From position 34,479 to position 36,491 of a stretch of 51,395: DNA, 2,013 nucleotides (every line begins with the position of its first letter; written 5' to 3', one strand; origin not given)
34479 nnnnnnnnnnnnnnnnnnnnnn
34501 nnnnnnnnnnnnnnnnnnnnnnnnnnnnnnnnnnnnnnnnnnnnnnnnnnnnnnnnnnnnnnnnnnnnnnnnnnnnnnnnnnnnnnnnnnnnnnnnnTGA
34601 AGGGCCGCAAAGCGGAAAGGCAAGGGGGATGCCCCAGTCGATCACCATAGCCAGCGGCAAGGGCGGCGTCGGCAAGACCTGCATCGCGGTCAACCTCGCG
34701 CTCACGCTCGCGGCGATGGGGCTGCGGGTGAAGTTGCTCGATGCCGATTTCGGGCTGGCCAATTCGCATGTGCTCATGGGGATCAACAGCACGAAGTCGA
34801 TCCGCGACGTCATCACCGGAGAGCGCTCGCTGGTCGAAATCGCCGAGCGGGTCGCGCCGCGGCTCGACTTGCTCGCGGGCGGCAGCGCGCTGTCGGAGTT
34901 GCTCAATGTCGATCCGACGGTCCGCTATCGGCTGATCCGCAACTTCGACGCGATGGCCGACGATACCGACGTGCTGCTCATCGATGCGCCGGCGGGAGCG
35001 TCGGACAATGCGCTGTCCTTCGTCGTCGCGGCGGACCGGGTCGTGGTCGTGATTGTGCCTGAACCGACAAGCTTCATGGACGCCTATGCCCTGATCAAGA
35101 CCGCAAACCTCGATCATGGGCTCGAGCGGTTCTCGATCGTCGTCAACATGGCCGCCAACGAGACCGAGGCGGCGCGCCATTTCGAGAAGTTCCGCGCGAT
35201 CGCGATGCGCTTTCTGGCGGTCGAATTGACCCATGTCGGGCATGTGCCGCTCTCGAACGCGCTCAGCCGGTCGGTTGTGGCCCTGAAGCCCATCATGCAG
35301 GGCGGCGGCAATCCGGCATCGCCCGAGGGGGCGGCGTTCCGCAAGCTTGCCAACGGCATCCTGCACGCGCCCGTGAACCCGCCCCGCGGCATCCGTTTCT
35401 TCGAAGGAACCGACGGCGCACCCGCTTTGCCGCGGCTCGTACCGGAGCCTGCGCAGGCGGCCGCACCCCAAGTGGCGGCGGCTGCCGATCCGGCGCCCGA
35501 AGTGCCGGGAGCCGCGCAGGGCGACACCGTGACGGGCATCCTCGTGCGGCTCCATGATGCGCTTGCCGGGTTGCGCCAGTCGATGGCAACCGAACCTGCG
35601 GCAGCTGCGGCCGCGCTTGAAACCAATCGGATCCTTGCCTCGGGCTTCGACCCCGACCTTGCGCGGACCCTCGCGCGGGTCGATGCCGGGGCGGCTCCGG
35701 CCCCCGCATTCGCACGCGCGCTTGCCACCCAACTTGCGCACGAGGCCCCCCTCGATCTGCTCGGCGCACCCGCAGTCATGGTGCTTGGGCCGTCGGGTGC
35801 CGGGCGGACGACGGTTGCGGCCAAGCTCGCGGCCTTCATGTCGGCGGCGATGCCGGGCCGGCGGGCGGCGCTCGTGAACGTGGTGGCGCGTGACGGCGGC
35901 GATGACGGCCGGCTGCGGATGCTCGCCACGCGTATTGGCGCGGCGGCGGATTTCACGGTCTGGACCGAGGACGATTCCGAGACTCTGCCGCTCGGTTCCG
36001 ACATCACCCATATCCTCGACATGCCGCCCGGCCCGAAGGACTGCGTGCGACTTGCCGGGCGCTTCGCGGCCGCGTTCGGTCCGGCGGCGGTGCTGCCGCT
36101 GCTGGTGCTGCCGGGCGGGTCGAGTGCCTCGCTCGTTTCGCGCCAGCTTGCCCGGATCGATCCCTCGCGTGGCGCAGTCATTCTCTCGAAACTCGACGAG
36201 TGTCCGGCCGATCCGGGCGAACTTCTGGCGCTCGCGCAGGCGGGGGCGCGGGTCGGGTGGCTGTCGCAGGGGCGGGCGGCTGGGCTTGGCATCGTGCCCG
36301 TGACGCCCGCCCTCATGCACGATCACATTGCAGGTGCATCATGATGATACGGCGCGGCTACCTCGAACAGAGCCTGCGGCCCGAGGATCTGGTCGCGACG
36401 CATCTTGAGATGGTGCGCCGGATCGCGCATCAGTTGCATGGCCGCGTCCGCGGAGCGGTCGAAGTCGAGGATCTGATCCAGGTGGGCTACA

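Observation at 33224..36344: Two FlhF paralogues in tandem, both with Lys->Arg P-loops, the second fused in frame to FlhG/FleN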

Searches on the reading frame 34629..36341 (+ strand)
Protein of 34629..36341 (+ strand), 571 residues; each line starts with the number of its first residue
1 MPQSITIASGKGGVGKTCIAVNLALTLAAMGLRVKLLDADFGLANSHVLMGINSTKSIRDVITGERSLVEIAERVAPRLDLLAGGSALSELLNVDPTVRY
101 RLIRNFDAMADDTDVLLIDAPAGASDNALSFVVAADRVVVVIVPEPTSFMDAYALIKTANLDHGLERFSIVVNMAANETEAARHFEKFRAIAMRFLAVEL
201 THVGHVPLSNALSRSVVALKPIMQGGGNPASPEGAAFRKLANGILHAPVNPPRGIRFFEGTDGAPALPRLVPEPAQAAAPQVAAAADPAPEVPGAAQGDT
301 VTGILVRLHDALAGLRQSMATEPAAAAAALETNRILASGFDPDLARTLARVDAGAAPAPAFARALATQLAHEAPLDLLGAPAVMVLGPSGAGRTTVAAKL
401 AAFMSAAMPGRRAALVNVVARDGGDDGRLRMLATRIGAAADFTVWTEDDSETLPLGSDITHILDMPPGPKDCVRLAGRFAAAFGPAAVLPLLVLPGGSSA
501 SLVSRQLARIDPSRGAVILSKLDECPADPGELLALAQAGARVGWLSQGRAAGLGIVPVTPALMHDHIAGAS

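Call 3: search_protein_families(library=pfam, proteins=[window:34629-36341:+], max_evalue=1)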
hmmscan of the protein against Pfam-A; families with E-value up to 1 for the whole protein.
window:34629-36341:+ (571 aa): 26 families (the best 25 are shown)
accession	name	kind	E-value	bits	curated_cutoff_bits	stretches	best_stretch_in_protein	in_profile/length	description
PF10609.15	ParA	-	1.9e-21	77.1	27.1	1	3-244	4-245/246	NUBPL iron-transfer P-loop NTPase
PF13614.12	AAA_31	-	5.9e-18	65.8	27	1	4-160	3-165/177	AAA domain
PF01656.29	CbiA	-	2.7e-17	63.3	25.4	1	5-216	1-119/125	CobQ/CobB/MinD/ParA nucleotide binding domain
PF13481.12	AAA_25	-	1.1e-06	28.9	27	2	383-454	36-116/195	AAA domain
PF09140.17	MipZ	-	1.1e-06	28.6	20.7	1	5-174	3-158/262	ATPase MipZ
PF06564.18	CBP_BcsQ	-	3.4e-06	27.2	21.3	1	5-149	4-152/234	Cellulose biosynthesis protein BcsQ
PF00142.24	Fer4_NifH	-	3.5e-05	23.9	25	1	9-66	6-63/271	4Fe-4S iron sulfur cluster binding proteins, NifH/frxC family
PF00448.28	SRP54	-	5.6e-05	23.3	22.7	1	383-416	4-35/196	SRP54-type protein, GTPase domain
PF02374.21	ArsA_ATPase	-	5.7e-05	22.9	24.3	1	7-40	5-38/305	Anion-transporting ATPase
PF13401.12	AAA_22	-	6.4e-05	23.7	27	1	381-450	6-68/130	AAA domain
PF20720.3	nSTAND3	-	0.00014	22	27.2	1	5-34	19-48/155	Novel STAND NTPase 3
PF01583.26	APS_kinase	-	0.002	18.6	21.1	1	8-40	7-39/152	Adenylylsulphate kinase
PF25199.1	nSTAND_NTPase5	-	0.0027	18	34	0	375-410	36-70/145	Novel STAND NTPase 5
PF01695.23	IstB_IS21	-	0.011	15.7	24.1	0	9-37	98-126/238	IstB-like ATP binding protein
PF13191.12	AAA_16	-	0.015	16.3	32.6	1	381-410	25-58/167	AAA ATPase domain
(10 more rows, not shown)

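Call 4: search_protein_families(library=ncbifam, proteins=[window:34629-36341:+], max_evalue=1)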
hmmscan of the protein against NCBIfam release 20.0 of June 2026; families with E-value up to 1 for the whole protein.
window:34629-36341:+ (571 aa): 55 families (the best 25 are shown)
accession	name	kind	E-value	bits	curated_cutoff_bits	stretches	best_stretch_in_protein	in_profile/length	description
TIGR01969.1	minD_arch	subfamily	7.3e-32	110.5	201.75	1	4-248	2-234/251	cell division ATPase MinD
TIGR01968.1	minD_bact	equivalog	1.5e-25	90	212.9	1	4-244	3-236/261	septum site-determining protein MinD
NF041546.1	ParA_partition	equivalog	1.6e-18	67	180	2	5-40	2-37/203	ParA family partition ATPase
NF041136.1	MrpORP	equivalog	3.6e-16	59.4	450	1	3-215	6-221/365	iron-sulfur cluster carrier protein MrpORP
TIGR03371.1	cellulose_yhjQ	equivalog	4e-15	56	157.85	1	4-175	3-178/246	cellulose biosynthesis protein BcsQ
NF008669.0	PRK11670.1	equivalog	5.2e-12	45.3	348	1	5-41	110-146/369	iron-sulfur cluster carrier protein ApbC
NF053622.1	ATPseBagAMYCTU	equivalog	9.8e-10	38.4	400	2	6-38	10-42/325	ATPase BagA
NF008079.0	PRK10818.1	equivalog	1.2e-09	38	508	1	3-153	3-154/270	septum site-determining protein MinD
NF047398.1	AAA_KGGVGR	domain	3.3e-09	37.4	90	2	2-41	2-41/190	KGGVGR-motif variant AAA ATPase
TIGR01005.1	eps_transp_fam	subfamily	3.2e-08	32.2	411.7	1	5-124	549-667/754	exopolysaccharide transport protein family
TIGR03029.1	EpsG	equivalog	1.3e-07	31.1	313.8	1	5-156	106-257/274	chain length determinant protein tyrosine kinase EpsG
NF010259.0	PRK13705.1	equivalog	1.7e-07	30.5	725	2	2-43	106-147/388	plasmid-partitioning protein SopA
TIGR03499.1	FlhF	equivalog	4.1e-07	30.3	174.15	1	291-416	110-234/286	flagellar biosynthesis GTPase FlhF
TIGR04291.1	arsen_driv_ArsA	equivalog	5.4e-07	28.7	650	1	5-40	322-357/565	arsenical pump-driving ATPase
NF008568.0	PRK11519.1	equivalog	7.5e-07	27.7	1068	1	11-122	535-645/720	tyrosine-protein kinase Wzc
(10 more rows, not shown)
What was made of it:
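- Checked: Fusion residues 3-244 match ParA/MinD (Pfam E 1.9e-21; TIGR01969 7e-32) (calls 3, 4).
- A natural Walker-A Arg variant family exists among ParA-like ATPases (NCBIfam NF047398, 'KGGVGR-motif variant AAA ATPase', listed in call 4).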

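Call 7: find_homologous_proteins(query=window:34629-36341:+)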
Query window:34629-36341:+ (571 aa): 433 proteins with E <= 0.001 among 8000 candidates; the best 120 are listed.
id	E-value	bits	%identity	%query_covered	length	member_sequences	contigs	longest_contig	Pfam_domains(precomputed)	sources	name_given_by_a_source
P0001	0.0e+0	1201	100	100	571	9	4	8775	PF10609.16,PF01656.30,PF13614.13,PF09140.18,PF06564.19,PF13481.13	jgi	jgi:flagellar biosynthesis protein FlhG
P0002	6.1e-241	819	72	100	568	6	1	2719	PF10609.16,PF01656.30,PF13614.13,PF09140.18,PF06564.19,PF13481.13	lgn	-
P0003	4.7e-240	816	71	100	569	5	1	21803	PF10609.16,PF01656.30,PF13614.13,PF09140.18,PF13481.13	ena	-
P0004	5.3e-240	816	71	100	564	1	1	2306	PF10609.16,PF01656.30,PF13614.13,PF09140.18,PF06564.19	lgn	-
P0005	9.1e-238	809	70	100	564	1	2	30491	PF10609.16,PF01656.30,PF13614.13,PF09140.18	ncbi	ncbi:MAG: P-loop NTPase [Gemmobacter sp.]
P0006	1.1e-237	808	70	100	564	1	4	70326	PF10609.16,PF01656.30,PF13614.13,PF09140.18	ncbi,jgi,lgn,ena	ncbi:MAG: P-loop NTPase [Gemmobacter sp.]|jgi:flagellar biosynthesis protein FlhG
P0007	1.4e-237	808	70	100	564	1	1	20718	PF10609.16,PF01656.30,PF13614.13,PF09140.18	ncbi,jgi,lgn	ncbi:MAG: hypothetical protein RLZ26_979 [Pseudomonadota bacterium]|jgi:flagellar biosynthesis prote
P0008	1.6e-237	808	70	100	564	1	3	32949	PF10609.16,PF01656.30,PF13614.13,PF09140.18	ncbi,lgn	ncbi:MAG: P-loop NTPase [Gemmobacter sp.]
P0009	2.9e-237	807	70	100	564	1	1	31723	PF10609.16,PF01656.30,PF13614.13,PF09140.18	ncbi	ncbi:MAG: P-loop NTPase [Gemmobacter sp.]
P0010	3.2e-237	807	70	100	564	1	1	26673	PF10609.16,PF01656.30,PF13614.13,PF09140.18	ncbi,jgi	-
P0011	4.2e-237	806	70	100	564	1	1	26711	PF10609.16,PF01656.30,PF13614.13,PF09140.18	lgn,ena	-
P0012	4.7e-237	806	70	100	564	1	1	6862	PF10609.16,PF01656.30,PF13614.13,PF09140.18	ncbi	ncbi:MAG: P-loop NTPase [Gemmobacter sp.]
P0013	5.2e-237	806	70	100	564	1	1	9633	PF10609.16,PF01656.30,PF13614.13,PF09140.18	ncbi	ncbi:MAG: P-loop NTPase [Gemmobacter sp.]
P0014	1.7e-236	804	70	100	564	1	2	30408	PF10609.16,PF01656.30,PF13614.13,PF09140.18,PF06564.19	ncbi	ncbi:MAG: P-loop NTPase [Gemmobacter sp.]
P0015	1.2e-63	234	49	46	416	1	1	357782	PF10609.16,PF01656.30,PF13614.13,PF06564.19,PF04542.21,PF02374.22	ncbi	-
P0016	5.0e-51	192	51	23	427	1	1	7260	PF10609.16,PF13245.13,PF13401.13,PF03193.23,PF02374.22,PF00448.29,PF00931.29,PF13191.13,PF02562.23,PF01583.27,PF13479.13,PF01656.30,PF13614.13,PF05729.19,PF13481.13,PF20720.4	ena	-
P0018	3.7e-43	166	38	49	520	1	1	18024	PF00142.25,PF00771.26,PF10609.16,PF01656.30,PF13614.13,PF02374.22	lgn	-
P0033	1.5e-35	141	38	39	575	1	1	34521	PF00142.25,PF10609.16,PF01656.30,PF13614.13,PF02374.22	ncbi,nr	ncbi:MAG: MinD/ParA family protein [Gammaproteobacteria bacterium]|nr:MinD/ParA family protein [Gamm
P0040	1.6e-33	135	40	38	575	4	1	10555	PF10609.16,PF01656.30,PF13614.13,PF09140.18,PF06564.19,PF02374.22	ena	-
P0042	2.3e-33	134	35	43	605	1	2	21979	PF00142.25,PF10609.16,PF01656.30,PF13614.13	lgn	-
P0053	1.7e-31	128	33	57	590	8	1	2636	PF00142.25,PF10609.16,PF01656.30,PF13614.13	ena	-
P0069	4.6e-29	120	35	42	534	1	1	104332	PF10609.16,PF01656.30,PF13614.13,PF06564.19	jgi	jgi:flagellar biosynthesis protein FlhG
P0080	6.4e-27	113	34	42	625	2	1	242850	PF10609.16,PF01656.30,PF13614.13,PF06564.19,PF00448.29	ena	-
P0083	1.3e-25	109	36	42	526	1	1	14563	PF10609.16,PF01656.30,PF13614.13,PF06564.19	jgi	jgi:flagellar biosynthesis protein FlhG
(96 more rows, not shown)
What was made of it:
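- Fourteen 90% clusters of 564-571 aa from NCBI, JGI, ENA and Logan assemblies keep the frame (call 7).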

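Call 29: predict_structure(protein=window:34629-36341:+)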
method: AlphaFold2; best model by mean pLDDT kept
length: 571 residues; sequences in the alignment: 1
mean_pLDDT: 41.8   pTM: 0.27
mean pLDDT of the five models: 41.8, 36.9, 33.1, 33.1, 32.7
residues with pLDDT >= 90: 0; 70-90: 0; 50-70: 130; < 50: 441
segments of 3 or more residues with pLDDT < 50: 41-152, 156-306, 317-321, 353-384, 386-391, 407-470, 482-488, 493-505, 507-515, 520-525, 545-571
pLDDT, mean of each block of 10 residues (from residue 1): 55 53 56 56 40 37 38 35 32 33 32 37 42 39 47 49 42 39 42 34 28 30 34 41 31 26 27 33 35 40 48 50 55 57 54 45 41 34 46 53 49 42 42 35 36 27 34 55 46 45 47 48 51 56 46 43 37 26
secondary structure, 60 per line:
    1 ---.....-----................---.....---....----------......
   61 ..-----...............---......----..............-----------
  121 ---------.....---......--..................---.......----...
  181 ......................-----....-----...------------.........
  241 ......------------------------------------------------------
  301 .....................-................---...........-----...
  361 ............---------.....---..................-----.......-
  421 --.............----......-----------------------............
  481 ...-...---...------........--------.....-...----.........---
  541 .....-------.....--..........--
elements in order: E4-8 H14-29 E33-37 H41-44 H55-62 H68-82 H86-91 H96-109 E130-134 E138-143 H146-163 E167-173 H178-202 H208-211 E217-219 H232-246 H301-321 H323-338 H342-352 H358-372 E382-386 H390-407 E413-419 H423-435 E440-445 H469-483 E491-493 H500-507 E516-520 H529-537 E541-545 E553-557 H560-569
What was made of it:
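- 35409..35525 (+): Pro/Ala-rich linker of about 39 aa. It varies in length, and the indels are in frame. Low pLDDT in the full-length model (call 29).
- Tried and rejected: Single-sequence AF2 of the full 571-aa fusion gave an unusable model (pLDDT 41.8, call 29).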

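Call 49: search_protein_families(library=pfam, proteins=[P0080, P0033, P0040, P0042, P0053, P0018, P0069, P0083, P0016], max_evalue=0.0001)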
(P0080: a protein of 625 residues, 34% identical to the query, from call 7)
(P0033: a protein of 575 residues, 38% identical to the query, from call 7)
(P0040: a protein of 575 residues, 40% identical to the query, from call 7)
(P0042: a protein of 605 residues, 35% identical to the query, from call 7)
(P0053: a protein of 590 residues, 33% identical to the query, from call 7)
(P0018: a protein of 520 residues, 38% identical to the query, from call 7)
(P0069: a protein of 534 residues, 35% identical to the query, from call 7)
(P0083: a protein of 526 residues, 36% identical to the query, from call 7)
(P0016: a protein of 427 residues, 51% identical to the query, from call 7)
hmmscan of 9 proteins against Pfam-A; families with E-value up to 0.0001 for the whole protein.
P0080 (625 aa): 6 families
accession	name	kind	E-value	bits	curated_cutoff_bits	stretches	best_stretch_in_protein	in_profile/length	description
PF00448.28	SRP54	-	4.1e-21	75.9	22.7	1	129-314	4-195/196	SRP54-type protein, GTPase domain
PF01656.29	CbiA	-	1.8e-15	57.5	25.4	1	379-596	1-124/125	CobQ/CobB/MinD/ParA nucleotide binding domain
PF13614.12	AAA_31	-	3.4e-13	50.3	27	1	379-534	4-164/177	AAA domain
PF06564.18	CBP_BcsQ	-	6.6e-10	39.3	21.3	1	381-615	6-231/234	Cellulose biosynthesis protein BcsQ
PF10609.15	ParA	-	1.5e-09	38.1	27.1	1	378-614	5-242/246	NUBPL iron-transfer P-loop NTPase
PF02374.21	ArsA_ATPase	-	2.8e-05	23.9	24.3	0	378-414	2-38/305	Anion-transporting ATPase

P0033 (575 aa): 5 families
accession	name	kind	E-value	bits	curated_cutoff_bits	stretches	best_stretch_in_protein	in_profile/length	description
PF10609.15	ParA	-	4.4e-20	72.6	27.1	1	2-238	3-243/246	NUBPL iron-transfer P-loop NTPase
PF01656.29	CbiA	-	5.8e-16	59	25.4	1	5-218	1-123/125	CobQ/CobB/MinD/ParA nucleotide binding domain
PF13614.12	AAA_31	-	1.5e-12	48.3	27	1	2-158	1-165/177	AAA domain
PF00142.24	Fer4_NifH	-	1.7e-05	24.9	25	1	5-246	3-247/271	4Fe-4S iron sulfur cluster binding proteins, NifH/frxC family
PF02374.21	ArsA_ATPase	-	2.1e-05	24.4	24.3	0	7-34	5-32/305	Anion-transporting ATPase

P0040 (575 aa): 6 families
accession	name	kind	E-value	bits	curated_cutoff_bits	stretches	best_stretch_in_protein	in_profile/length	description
PF13614.12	AAA_31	-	4.7e-20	72.7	27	1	79-236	1-165/177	AAA domain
PF10609.15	ParA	-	1.1e-18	68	27.1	1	80-237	4-162/246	NUBPL iron-transfer P-loop NTPase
PF01656.29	CbiA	-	1.5e-13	51.2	25.4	1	82-297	1-124/125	CobQ/CobB/MinD/ParA nucleotide binding domain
PF06564.18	CBP_BcsQ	-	1.4e-06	28.5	21.3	1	84-253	6-173/234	Cellulose biosynthesis protein BcsQ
PF02374.21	ArsA_ATPase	-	4.6e-06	26.5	24.3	0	84-117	5-38/305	Anion-transporting ATPase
PF09140.17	MipZ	-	4e-05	23.5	20.7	1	81-216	2-126/262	ATPase MipZ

P0042 (605 aa): 5 families
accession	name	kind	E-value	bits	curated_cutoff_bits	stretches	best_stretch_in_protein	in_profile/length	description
PF10609.15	ParA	-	1.5e-19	70.9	27.1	1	2-240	3-245/246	NUBPL iron-transfer P-loop NTPase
PF13614.12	AAA_31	-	2.3e-15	57.4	27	1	2-158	1-165/177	AAA domain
PF01656.29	CbiA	-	2.2e-14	53.9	25.4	1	5-219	1-124/125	CobQ/CobB/MinD/ParA nucleotide binding domain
PF00142.24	Fer4_NifH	-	3.4e-07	30.5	25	1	5-241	3-245/271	4Fe-4S iron sulfur cluster binding proteins, NifH/frxC family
PF06564.18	CBP_BcsQ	-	2.5e-05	24.4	21.3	1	4-239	3-232/234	Cellulose biosynthesis protein BcsQ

P0053 (590 aa): 5 families
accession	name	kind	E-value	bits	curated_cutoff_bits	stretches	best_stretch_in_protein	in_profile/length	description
PF10609.15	ParA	-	5.7e-19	68.9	27.1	1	2-240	3-245/246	NUBPL iron-transfer P-loop NTPase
PF13614.12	AAA_31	-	1.9e-15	57.7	27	1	2-155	1-162/177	AAA domain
PF01656.29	CbiA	-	5.6e-15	55.8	25.4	1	5-219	1-124/125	CobQ/CobB/MinD/ParA nucleotide binding domain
PF00142.24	Fer4_NifH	-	6.9e-07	29.4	25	1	5-244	3-248/271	4Fe-4S iron sulfur cluster binding proteins, NifH/frxC family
PF02374.21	ArsA_ATPase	-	2.5e-05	24.1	24.3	0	7-36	5-34/305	Anion-transporting ATPase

P0018 (520 aa): 7 families
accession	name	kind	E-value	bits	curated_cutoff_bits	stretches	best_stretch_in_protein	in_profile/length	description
PF00771.25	FHIPEP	-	1.9e-119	400.5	29.1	1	31-247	1-214/657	FHIPEP family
PF10609.15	ParA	-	4.4e-24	85.7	27.1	1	251-490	4-245/246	NUBPL iron-transfer P-loop NTPase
PF01656.29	CbiA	-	2.2e-17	63.6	25.4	1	253-468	1-123/125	CobQ/CobB/MinD/ParA nucleotide binding domain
PF13614.12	AAA_31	-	1.8e-14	54.5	27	1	251-408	2-165/177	AAA domain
PF00142.24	Fer4_NifH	-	4.1e-11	43.3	25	1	254-500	4-254/271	4Fe-4S iron sulfur cluster binding proteins, NifH/frxC family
PF02374.21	ArsA_ATPase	-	3.9e-06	26.7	24.3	1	255-288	5-38/305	Anion-transporting ATPase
PF09140.17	MipZ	-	1.7e-05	24.7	20.7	1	252-370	2-109/262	ATPase MipZ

P0069 (534 aa): 6 families
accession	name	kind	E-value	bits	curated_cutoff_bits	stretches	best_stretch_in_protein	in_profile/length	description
PF10609.15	ParA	-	8.3e-21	75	27.1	1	28-267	3-245/246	NUBPL iron-transfer P-loop NTPase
PF13614.12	AAA_31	-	5.1e-15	56.3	27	1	29-186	2-166/177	AAA domain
PF01656.29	CbiA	-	6.3e-15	55.7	25.4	1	31-247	1-125/125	CobQ/CobB/MinD/ParA nucleotide binding domain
PF06564.18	CBP_BcsQ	-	3.9e-08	33.5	21.3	1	30-266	3-232/234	Cellulose biosynthesis protein BcsQ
PF00142.24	Fer4_NifH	-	2.8e-05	24.2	25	1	35-268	6-245/271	4Fe-4S iron sulfur cluster binding proteins, NifH/frxC family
PF02374.21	ArsA_ATPase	-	8.6e-05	22.3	24.3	0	33-66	5-38/305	Anion-transporting ATPase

P0083 (526 aa): 4 families
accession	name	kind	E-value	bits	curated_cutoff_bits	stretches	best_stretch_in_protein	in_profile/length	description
PF10609.15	ParA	-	6.4e-18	65.5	27.1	1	1-240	2-244/246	NUBPL iron-transfer P-loop NTPase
PF01656.29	CbiA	-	4.7e-14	52.9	25.4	1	5-220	1-124/125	CobQ/CobB/MinD/ParA nucleotide binding domain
PF13614.12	AAA_31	-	1.5e-13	51.5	27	1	3-159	2-165/177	AAA domain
PF06564.18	CBP_BcsQ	-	1.2e-08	35.2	21.3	1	5-239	4-231/234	Cellulose biosynthesis protein BcsQ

P0016 (427 aa): 20 families
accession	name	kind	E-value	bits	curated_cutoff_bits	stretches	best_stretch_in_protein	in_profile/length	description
PF01656.29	CbiA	-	2.1e-18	66.9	25.4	1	284-331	1-48/125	CobQ/CobB/MinD/ParA nucleotide binding domain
PF10609.15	ParA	-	7.1e-16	58.8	27.1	1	282-423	4-144/246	NUBPL iron-transfer P-loop NTPase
PF13614.12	AAA_31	-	3.3e-13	50.4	27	1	283-421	3-148/177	AAA domain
PF20720.3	nSTAND3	-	2.4e-10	40.8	27.2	0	68-98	16-46/155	Novel STAND NTPase 3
PF02562.22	PhoH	-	1.3e-08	35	27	0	66-105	16-55/205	PhoH-like protein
PF00448.28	SRP54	-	2e-08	34.6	22.7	1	70-141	2-80/196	SRP54-type protein, GTPase domain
PF03193.22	RsgA_GTPase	-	3.5e-08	33.9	30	0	247-302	72-126/174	RsgA GTPase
PF02374.21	ArsA_ATPase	-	3.8e-08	33.4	24.3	1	284-319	3-38/305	Anion-transporting ATPase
PF13401.12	AAA_22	-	9.2e-08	32.9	27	0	69-170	5-82/130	AAA domain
PF13481.12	AAA_25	-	3.3e-07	30.6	27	0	281-313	32-63/195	AAA domain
PF13191.12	AAA_16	-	5.6e-07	30.6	32.6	0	65-101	18-59/167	AAA ATPase domain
PF13245.12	AAA_19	-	8.1e-07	29.7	25.1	0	65-109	7-51/134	AAA domain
PF01583.26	APS_kinase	-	2.5e-06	28.1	21.1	0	69-126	2-59/152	Adenylylsulphate kinase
PF13479.12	AAA_24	-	3.5e-06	27.4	27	0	285-334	5-46/195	AAA domain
PF05729.18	NACHT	-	7.4e-06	26.3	26.7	0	70-96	1-27/167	NACHT domain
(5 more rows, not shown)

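Call 52: find_encoding_contigs(protein=P0080, flank=5000, max_places=2)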
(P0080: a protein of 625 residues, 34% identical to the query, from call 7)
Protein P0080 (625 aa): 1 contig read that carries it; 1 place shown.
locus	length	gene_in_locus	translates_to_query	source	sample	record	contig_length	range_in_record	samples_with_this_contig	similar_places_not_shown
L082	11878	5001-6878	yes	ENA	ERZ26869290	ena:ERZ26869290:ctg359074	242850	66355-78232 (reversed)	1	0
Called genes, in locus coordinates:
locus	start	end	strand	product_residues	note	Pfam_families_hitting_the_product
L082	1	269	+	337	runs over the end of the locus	-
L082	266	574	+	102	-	PF01052:FliMN_C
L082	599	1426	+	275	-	PF01618:MotA_ExbB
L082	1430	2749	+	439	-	PF00158:Sigma54_activat, PF14532:Sigma54_activ_2, PF07728:AAA_5, PF25601:AAA_lid_14, PF02954:HTH_8 (weak)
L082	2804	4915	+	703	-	PF00771:FHIPEP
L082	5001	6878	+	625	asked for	PF00448:SRP54, PF01656:CbiA, PF06564:CBP_BcsQ, PF10609:ParA, PF13614:AAA_31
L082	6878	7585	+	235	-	-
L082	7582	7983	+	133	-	-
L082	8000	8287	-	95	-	-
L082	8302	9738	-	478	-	PF00890:FAD_binding_2 (faint), PF01494:FAD_binding_3 (faint), PF07992:Pyr_redox_2 (faint), PF12831:FAD_oxidored (faint), PF05199:GMC_oxred_C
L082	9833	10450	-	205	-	PF01966:HD (weak)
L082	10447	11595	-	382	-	PF02668:TauD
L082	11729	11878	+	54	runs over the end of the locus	-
